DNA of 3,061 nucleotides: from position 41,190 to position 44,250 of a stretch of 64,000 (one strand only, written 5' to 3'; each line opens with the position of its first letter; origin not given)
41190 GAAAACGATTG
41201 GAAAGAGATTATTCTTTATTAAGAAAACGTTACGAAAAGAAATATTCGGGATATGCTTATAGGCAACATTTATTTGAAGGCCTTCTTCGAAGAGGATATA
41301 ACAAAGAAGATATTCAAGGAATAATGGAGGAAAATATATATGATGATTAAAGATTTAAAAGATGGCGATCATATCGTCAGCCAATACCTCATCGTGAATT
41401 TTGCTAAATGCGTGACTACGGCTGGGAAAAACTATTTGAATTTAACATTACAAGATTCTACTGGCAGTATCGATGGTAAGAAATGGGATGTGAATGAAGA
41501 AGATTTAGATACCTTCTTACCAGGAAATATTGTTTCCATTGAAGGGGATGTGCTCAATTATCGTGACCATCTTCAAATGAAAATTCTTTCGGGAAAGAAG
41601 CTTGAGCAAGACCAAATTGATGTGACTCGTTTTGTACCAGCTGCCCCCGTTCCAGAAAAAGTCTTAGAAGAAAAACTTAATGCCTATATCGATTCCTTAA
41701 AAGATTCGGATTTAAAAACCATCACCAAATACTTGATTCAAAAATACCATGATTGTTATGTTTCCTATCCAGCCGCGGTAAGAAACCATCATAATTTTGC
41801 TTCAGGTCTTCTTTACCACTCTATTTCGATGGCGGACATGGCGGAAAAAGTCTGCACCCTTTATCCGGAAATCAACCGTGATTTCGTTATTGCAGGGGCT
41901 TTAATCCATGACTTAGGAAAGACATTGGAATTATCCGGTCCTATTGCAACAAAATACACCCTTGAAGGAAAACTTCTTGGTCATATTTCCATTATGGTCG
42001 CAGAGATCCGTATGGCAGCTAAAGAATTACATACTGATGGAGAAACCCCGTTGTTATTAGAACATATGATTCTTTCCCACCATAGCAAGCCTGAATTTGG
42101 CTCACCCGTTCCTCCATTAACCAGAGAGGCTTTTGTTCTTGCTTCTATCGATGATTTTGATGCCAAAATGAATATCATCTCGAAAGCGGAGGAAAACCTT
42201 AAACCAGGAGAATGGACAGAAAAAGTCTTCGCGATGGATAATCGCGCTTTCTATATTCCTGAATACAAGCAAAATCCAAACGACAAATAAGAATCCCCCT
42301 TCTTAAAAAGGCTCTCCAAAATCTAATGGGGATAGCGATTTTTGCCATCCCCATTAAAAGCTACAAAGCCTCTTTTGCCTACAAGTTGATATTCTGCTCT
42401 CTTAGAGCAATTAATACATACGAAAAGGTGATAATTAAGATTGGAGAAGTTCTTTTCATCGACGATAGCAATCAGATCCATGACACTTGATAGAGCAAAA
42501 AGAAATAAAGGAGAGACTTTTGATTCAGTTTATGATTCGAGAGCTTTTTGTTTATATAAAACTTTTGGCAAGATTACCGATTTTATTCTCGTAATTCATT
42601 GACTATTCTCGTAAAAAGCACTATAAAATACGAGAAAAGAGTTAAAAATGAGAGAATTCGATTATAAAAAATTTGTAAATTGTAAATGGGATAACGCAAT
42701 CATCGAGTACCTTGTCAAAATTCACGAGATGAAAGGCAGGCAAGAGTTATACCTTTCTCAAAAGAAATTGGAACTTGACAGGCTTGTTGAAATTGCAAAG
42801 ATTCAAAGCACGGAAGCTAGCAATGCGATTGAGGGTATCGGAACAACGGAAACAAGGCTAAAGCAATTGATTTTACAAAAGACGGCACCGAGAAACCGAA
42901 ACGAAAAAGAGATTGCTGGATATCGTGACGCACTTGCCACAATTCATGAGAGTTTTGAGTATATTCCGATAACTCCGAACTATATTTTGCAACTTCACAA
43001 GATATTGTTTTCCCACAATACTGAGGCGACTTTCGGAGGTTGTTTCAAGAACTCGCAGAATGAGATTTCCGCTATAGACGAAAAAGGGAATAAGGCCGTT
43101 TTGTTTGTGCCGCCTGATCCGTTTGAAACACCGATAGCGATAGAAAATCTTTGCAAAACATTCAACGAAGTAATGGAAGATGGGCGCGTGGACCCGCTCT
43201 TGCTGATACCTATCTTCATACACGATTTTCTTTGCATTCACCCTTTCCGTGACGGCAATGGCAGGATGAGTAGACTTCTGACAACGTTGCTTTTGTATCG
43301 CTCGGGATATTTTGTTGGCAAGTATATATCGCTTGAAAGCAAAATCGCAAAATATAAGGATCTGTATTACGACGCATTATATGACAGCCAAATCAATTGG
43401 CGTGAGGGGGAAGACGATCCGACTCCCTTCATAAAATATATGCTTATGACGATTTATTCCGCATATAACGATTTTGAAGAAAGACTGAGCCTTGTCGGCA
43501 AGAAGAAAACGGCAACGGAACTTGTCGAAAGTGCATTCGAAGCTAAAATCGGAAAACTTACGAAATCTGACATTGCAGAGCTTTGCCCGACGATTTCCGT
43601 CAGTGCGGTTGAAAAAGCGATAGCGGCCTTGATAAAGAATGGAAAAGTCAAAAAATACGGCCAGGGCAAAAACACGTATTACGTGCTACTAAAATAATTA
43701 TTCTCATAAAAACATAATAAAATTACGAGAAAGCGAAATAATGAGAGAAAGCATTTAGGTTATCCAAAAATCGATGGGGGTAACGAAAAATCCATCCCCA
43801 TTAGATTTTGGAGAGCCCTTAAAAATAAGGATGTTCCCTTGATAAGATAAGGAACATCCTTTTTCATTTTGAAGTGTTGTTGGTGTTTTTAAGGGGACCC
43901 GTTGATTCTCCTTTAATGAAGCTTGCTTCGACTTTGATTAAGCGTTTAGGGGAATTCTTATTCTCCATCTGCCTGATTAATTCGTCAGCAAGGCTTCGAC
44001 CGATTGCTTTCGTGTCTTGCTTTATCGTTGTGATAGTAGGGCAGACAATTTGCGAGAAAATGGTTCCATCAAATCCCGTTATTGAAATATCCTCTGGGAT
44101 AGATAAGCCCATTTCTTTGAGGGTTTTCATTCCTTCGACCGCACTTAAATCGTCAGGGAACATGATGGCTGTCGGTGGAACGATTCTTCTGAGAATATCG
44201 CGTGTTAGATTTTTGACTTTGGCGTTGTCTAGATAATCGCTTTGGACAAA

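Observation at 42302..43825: Fic gene carried by a transposase-less element with perfect 24-bp terminal inverted repeats and an 8-bp target duplication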

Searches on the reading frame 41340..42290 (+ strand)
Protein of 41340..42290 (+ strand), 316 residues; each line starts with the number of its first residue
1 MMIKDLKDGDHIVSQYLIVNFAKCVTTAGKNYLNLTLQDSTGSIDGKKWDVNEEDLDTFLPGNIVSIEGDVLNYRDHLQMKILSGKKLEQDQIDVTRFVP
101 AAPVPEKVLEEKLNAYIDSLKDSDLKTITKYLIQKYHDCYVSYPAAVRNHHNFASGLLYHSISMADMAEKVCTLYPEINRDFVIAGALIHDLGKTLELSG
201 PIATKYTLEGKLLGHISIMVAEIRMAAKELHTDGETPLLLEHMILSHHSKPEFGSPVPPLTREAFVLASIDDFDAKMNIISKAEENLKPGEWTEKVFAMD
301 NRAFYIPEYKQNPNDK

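Call 8: search_protein_families(library=pfam, proteins=[window:41340-42290:+], max_evalue=0.01)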
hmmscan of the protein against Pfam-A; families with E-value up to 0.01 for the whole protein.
window:41340-42290:+ (316 aa): 3 families
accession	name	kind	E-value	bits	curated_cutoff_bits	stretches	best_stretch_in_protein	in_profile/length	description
PF01966.28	HD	-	4.3e-10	40.3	22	1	158-275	2-115/116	HD domain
PF01336.31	tRNA_anti-codon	-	2.1e-06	28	27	1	28-84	13-71/75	OB-fold nucleic acid binding domain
PF07514.17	TraI_2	-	0.00021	20.8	23.9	1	119-173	28-82/324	Putative helicase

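Call 10: find_encoding_contigs(protein=window:41340-42290:+, flank=5000, max_places=10)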
Protein window:41340-42290:+ (316 aa): 4 contigs read that carry it; 2 places shown.
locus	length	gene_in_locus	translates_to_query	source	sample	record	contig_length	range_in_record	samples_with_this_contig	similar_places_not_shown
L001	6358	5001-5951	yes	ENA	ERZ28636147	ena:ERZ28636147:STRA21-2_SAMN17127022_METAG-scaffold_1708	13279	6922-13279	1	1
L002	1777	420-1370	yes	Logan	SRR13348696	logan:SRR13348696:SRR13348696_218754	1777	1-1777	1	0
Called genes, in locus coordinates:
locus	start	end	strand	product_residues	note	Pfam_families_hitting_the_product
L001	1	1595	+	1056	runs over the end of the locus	PF08455:SNF2_assoc, PF04851:ResIII, PF00176:SNF2-rel_dom, PF00271:Helicase_C, PF16203:ERCC3_RAD25_C (faint)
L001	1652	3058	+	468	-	PF03706:LPG_synthase_TM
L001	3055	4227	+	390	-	PF13439:Glyco_transf_4, PF13477:Glyco_trans_4_2 (weak), PF13579:Glyco_trans_4_4, PF00534:Glycos_transf_1, PF13692:Glyco_trans_1_4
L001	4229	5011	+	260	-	PF21982:RecX_HTH1 (faint), PF21981:RecX_HTH3 (faint)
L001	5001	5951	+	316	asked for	PF01336:tRNA_anti-codon (weak), PF01966:HD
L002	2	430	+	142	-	?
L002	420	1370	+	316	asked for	PF01336:tRNA_anti-codon (weak), PF01966:HD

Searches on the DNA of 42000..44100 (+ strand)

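Call 84: search_dna_similar(query=window:42302-43825:+, collection=plasmids, mode=distant, max_rows=8)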
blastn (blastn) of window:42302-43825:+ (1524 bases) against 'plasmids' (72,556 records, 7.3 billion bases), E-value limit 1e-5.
No match.

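Call 85: search_dna_similar(query=window:42302-43825:+, collection=phages, mode=distant, max_rows=8)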
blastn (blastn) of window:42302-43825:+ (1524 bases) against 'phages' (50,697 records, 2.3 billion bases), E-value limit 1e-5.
Records with a match: 1; places in all: 1; records where one place covers at least 80% of the query: 0.
Best place of each record, by identity: 80-90% 1.
By first word of the organism name: Anaeroplasmataceae 1.
By host as written in the record: Anaeroplasmataceae 1.
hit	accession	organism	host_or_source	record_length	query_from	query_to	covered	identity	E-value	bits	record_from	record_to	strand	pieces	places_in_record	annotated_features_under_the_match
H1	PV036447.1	Anaeroplasmataceae phage NatCom_34063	Anaeroplasmataceae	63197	179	257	5%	88.8%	2e-18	101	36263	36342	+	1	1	hypothetical protein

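Call 87: get_annotated_region(hit=H1, flank=4000)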
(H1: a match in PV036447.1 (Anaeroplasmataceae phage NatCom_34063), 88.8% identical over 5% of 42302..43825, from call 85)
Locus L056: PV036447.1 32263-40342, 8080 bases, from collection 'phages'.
description: Anaeroplasmataceae phage NatCom_34063, complete genome.
organism: Anaeroplasmataceae phage NatCom_34063 (NCBI taxid 3403515)
taxonomy: Viruses; Duplodnaviria; Heunggongvirae; Uroviricota; Caudoviricetes; Ca. Heliusvirales
host: Anaeroplasmataceae; source: human feces; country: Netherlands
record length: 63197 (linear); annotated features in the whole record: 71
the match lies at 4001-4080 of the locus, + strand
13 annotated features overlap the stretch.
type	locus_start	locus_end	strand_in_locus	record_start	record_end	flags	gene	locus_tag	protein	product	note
CDS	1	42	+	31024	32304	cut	-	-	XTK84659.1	ParB-like partition nuclease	-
CDS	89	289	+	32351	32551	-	-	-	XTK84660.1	hypothetical protein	-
CDS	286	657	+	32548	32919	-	-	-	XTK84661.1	hypothetical protein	-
CDS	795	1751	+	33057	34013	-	-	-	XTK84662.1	amidoligase enzyme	-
CDS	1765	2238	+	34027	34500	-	-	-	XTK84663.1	hypothetical protein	-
CDS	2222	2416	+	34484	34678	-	-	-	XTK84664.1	hypothetical protein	-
CDS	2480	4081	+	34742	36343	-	-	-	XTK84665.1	hypothetical protein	-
CDS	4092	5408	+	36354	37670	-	-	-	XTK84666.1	portal protein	-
CDS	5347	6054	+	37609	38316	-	-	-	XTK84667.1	hypothetical protein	-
CDS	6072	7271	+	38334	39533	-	-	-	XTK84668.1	major head protein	-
CDS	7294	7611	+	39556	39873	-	-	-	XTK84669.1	head-tail adaptor Ad1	-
CDS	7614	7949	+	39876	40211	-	-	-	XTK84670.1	hypothetical protein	-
CDS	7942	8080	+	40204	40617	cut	-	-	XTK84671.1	hypothetical protein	-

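Call 105: search_rna_families(source=window, start=42000, end=44100, threshold=evalue, max_evalue=1)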
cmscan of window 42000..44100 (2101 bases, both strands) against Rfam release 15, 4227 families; matches with E-value up to 1: 6.
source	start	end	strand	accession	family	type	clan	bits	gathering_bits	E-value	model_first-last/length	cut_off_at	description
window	43819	43867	+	RF04291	mir-368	Gene; miRNA;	CL00149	24.5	58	0.078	1-72/72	no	mir-368 microRNA precursor family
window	43820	43864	-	RF04343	Plastid-psbA-2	Cis-reg;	CL00153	24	55.8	0.13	1-60/60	no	Plastid-psbA-2 3UTR RNA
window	43822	43866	-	RF03483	MIR319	Gene; miRNA;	-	23.2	54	0.067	1-92/92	no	MIR319 microRNA precursor family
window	43819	43867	-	RF04291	mir-368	Gene; miRNA;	CL00149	22.5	58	0.3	1-72/72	no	mir-368 microRNA precursor family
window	42309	42371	-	RF03717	mir-3119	Gene; miRNA;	-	22.3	80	0.18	1-85/85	no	mir-3119 microRNA precursor family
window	42585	42661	-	RF02477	GlsR9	Gene; snRNA; snoRNA; CD-box;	-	18.5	95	0.72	1-79/79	no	Small nucleolar RNA GlsR9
